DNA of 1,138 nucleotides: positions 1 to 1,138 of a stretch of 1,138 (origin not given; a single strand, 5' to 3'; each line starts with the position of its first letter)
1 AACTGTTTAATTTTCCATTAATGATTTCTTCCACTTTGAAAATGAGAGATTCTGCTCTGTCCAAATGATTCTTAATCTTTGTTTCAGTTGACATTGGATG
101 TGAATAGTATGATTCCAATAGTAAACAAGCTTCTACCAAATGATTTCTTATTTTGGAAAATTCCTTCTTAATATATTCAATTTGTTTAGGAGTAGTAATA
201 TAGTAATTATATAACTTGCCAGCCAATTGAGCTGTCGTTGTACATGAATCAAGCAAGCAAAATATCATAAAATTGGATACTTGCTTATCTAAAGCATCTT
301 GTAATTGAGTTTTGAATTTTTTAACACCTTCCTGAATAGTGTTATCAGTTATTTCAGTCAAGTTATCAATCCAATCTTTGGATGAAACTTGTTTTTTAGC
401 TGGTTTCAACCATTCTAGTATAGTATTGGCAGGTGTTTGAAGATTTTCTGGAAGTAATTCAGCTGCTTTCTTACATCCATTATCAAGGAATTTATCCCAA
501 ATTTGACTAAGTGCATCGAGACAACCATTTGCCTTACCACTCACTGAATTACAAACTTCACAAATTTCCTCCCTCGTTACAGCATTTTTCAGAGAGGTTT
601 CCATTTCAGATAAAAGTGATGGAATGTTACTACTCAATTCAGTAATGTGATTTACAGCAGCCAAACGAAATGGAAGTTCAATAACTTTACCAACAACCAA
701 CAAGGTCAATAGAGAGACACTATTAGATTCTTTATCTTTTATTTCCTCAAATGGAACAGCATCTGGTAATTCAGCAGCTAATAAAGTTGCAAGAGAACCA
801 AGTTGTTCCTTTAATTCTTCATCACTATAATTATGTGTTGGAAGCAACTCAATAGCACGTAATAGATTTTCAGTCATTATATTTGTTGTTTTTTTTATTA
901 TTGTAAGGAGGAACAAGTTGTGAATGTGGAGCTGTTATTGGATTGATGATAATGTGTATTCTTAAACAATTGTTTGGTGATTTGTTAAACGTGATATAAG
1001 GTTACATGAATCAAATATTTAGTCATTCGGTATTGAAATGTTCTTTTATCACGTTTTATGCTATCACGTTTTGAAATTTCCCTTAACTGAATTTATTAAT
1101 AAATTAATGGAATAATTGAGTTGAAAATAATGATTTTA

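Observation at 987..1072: Three copies of the 10-11-mer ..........(T) (two direct, one inverted) in the promoter, about 110-195 nt upstream of the ATG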

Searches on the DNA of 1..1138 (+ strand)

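Call 51: search_rna_families(source=window, threshold=evalue, max_evalue=1)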
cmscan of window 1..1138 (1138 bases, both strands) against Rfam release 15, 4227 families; matches with E-value up to 1: 0.
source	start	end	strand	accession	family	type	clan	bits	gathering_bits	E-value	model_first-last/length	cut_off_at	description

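Call 53: search_dna_similar(query=window:1-1138:+, collection=plasmids, mode=distant, max_rows=5)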
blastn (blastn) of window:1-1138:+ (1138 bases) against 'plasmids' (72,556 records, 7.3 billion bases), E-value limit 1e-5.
No match.

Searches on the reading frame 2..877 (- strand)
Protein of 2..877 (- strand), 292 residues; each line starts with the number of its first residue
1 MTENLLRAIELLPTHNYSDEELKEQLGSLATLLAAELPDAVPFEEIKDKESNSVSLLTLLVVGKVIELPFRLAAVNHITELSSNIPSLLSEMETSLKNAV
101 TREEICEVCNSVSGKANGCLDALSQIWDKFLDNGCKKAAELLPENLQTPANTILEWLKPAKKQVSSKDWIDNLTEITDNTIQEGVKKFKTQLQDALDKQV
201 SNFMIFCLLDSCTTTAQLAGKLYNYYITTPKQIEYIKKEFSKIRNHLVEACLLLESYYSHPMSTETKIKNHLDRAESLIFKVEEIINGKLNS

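Call 7: search_protein_families(library=pfam, proteins=[window:2-877:-], max_evalue=1)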
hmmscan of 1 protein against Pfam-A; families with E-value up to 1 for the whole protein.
window:2-877:- (292 aa): 12 families
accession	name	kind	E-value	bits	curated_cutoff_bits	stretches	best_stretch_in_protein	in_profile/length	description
PF05859.17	Mis12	-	0.0085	16.3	25.7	1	164-209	47-84/231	Mis12 protein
PF14075.11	UBN_AB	-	0.019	15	25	1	83-200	3-123/211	Ubinuclein conserved middle domain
PF20379.3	DUF6674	-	0.028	14.5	28.5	1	179-254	91-163/251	Family of unknown function (DUF6674)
PF04124.18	Dor1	-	0.03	13.6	23.3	1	215-262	30-77/339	Dor1-like family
PF02945.21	Endonuclease_7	-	0.033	14.5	23.6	1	99-126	49-76/82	Recombination endonuclease VII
PF23654.1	ARM_LIN_2nd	-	0.034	14.2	27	1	136-191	98-152/164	E3 ubiquitin-protein ligase LIN-like, ARM repeat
PF24582.1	DUF7609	-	0.044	14.5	27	1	54-102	4-52/85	Domain of unknown function (DUF7609)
PF08359.16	TetR_C_4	-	0.057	14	21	1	173-225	69-119/133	YsiA-like protein, C-terminal region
PF12732.12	YtxH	-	0.073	14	37.5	0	166-201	34-68/71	YtxH-like protein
PF18182.6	mCpol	-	0.11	13.3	26.4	0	183-224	30-71/114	minimal CRISPR polymerase domain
PF10789.14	Phage_RpbA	-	0.19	12.2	25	1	166-206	20-60/108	Phage RNA polymerase binding, RpbA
PF01594.21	AI-2E_transport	-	0.24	11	34.3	0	144-206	84-147/327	AI-2E family transporter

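Call 8: search_solved_structures(query=window:2-877:-, max_evalue=1)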
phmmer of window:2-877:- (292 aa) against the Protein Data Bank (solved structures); distinct sequences matched with E-value up to 1: 3.
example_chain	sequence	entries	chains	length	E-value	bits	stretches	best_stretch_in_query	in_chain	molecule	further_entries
4u3n_c0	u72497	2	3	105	0.25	14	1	177-256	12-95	40S ribosomal protein S10-A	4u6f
4u3m_C0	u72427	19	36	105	0.32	13.7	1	177-255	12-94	40S ribosomal protein S10-B | 40S ribosomal protein S10-A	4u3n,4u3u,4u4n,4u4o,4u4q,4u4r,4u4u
6woo_KK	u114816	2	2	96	0.36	13.5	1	176-254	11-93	eS10 | Small ribosomal subunit protein eS10A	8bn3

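Call 9: find_homologous_proteins(query=window:2-877:-)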
Query window:2-877:- (292 aa): 1 proteins with E <= 0.001 among 5967 candidates.
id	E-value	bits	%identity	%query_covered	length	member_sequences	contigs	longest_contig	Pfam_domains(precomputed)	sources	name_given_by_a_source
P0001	1.4e-185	633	100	100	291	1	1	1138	-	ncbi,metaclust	ncbi:predicted protein, partial [Naegleria gruberi]|metaclust:status=active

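Call 16: find_encoding_contigs(protein=P0001, flank=10000, max_places=10)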
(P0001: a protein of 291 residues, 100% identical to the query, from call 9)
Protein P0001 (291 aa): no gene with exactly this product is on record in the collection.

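Call 20: search_protein_representatives(protein=window:2-877:-)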
Query: 292 residues. Proteins with E-value up to 0.001 (for the whole library): 1; up to 1e-10: 1; up to 1e-30: 1. The best 1 are listed.
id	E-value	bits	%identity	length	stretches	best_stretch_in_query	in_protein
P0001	4.4e-186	632.9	100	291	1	1-291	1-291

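Call 31: predict_structure(protein=window:2-877:-)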
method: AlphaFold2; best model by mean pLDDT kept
length: 292 residues; sequences in the alignment: 1
mean_pLDDT: 47.3   pTM: 0.28
mean pLDDT of the five models: 47.3, 46.7, 44.8, 44.3, 43.1
residues with pLDDT >= 90: 0; 70-90: 0; 50-70: 104; < 50: 188
segments of 3 or more residues with pLDDT < 50: 1-17, 21-23, 25-27, 29-89, 160-165, 167-178, 195-197, 199-228, 253-255, 257-272, 274-279, 281-287, 289-292
pLDDT, mean of each block of 10 residues (from residue 1): 42 44 48 44 41 40 40 40 46 51 54 52 58 55 50 54 46 46 52 49 41 44 44 53 53 47 43 49 47 44
secondary structure, 60 per line:
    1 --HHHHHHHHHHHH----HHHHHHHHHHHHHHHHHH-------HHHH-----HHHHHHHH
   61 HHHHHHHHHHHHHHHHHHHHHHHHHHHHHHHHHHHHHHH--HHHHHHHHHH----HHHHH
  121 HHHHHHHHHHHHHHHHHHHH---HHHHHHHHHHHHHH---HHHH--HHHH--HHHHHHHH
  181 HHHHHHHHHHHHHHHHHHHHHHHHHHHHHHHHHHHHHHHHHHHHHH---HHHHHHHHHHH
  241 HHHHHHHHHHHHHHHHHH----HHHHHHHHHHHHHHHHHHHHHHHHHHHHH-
elements in order: H3-14 H19-36 H44-47 H53-99 H102-111 H116-140 H144-157 H161-164 H167-170 H173-226 H230-258 H263-291

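Call 56: list_cluster_members(proteins=[P0001, P0002])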
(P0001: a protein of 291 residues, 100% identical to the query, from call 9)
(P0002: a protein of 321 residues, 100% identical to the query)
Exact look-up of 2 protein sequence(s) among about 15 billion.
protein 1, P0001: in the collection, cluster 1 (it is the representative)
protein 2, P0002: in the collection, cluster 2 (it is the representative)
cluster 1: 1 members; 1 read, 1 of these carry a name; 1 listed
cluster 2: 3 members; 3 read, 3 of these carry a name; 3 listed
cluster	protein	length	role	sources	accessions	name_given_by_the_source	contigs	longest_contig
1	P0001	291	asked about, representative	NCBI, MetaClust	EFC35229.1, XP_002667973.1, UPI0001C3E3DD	predicted protein, partial [Naegleria gruberi] | status=active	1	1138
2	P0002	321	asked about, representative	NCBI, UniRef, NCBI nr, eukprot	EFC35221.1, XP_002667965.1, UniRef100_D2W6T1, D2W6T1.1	predicted protein [Naegleria gruberi] | Tet-like dioxygenase 1 n=1 Tax=Naegleria gruberi TaxID=5762 RepID=TET1_NAEGR | uncharacterized protein NAEGRDRAFT_55029 [Naegleria gruberi]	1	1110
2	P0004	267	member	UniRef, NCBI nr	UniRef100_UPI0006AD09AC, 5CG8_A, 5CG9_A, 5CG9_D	Tet-like dioxygenase n=1 Tax=Naegleria gruberi TaxID=5762 RepID=UPI0006AD09AC | Chain A, Tet-like dioxygenase [Naegleria gruberi]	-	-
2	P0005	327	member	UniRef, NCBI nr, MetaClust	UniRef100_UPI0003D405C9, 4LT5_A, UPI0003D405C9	Naegleria Tet-like dioxygenase n=1 Tax=Naegleria gruberi TaxID=5762 RepID=UPI0003D405C9 | Chain A, Naegleria Tet-like dioxygenase [Naegleria gruberi] | status=active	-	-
